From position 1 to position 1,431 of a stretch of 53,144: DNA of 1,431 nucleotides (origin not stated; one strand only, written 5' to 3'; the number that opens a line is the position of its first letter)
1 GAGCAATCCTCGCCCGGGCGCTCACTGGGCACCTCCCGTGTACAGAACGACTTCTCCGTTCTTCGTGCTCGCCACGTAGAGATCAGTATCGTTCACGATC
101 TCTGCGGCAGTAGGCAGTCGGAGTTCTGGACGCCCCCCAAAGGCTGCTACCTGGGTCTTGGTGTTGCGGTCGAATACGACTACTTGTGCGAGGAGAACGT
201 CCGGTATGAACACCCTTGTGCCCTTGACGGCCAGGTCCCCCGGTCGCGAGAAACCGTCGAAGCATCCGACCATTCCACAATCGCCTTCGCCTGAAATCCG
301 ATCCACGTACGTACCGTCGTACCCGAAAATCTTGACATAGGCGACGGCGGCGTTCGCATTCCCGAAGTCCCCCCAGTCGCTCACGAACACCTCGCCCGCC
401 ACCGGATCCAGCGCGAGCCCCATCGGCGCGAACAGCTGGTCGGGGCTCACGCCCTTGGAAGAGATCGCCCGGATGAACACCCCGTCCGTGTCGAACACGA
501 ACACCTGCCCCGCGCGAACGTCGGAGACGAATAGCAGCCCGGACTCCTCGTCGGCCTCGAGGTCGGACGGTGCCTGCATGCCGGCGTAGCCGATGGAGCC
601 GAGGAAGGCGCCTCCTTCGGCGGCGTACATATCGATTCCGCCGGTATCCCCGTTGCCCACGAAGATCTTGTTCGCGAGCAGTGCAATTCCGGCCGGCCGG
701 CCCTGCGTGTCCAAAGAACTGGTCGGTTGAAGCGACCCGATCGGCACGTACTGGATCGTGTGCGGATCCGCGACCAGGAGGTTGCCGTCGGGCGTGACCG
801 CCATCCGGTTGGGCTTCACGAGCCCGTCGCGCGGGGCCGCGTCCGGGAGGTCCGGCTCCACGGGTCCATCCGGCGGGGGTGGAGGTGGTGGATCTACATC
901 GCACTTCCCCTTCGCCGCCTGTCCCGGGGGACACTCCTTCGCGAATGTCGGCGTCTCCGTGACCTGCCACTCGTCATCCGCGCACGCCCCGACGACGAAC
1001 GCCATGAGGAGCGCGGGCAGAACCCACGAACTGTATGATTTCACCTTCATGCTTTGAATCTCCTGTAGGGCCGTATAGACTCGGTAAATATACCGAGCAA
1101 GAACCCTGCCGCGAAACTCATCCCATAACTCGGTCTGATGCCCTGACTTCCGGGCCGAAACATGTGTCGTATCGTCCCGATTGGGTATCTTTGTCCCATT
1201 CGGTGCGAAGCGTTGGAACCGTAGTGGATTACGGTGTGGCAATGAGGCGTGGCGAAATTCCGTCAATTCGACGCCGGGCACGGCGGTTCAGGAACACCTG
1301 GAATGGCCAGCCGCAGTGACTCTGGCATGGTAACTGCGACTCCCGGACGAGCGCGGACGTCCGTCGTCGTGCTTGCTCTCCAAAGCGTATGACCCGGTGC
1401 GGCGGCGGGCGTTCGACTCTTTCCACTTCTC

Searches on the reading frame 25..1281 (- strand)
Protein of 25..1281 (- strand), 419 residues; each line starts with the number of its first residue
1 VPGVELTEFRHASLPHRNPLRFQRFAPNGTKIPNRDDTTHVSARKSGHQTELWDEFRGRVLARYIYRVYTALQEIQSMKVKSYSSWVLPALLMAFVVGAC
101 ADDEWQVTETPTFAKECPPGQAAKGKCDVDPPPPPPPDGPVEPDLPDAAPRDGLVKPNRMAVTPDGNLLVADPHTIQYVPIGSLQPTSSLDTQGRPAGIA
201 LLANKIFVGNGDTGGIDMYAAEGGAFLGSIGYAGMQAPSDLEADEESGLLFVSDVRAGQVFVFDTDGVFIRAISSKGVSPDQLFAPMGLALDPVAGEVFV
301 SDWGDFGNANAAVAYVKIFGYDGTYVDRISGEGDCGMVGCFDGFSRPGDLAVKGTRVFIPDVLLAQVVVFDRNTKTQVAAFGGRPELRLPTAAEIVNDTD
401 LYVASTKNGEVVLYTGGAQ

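Call 41: search_protein_families(library=pfam, proteins=[window:25-1281:-], max_evalue=0.0001)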
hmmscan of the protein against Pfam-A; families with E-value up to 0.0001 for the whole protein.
window:25-1281:- (419 aa): 2 families
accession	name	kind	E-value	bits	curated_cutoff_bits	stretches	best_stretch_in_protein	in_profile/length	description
PF01436.27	NHL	-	9.9e-08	32.1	20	0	156-172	3-19/28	NHL repeat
PF17170.10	DUF5128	-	1.2e-05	25.1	22.9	1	248-292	54-98/321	6-bladed beta-propeller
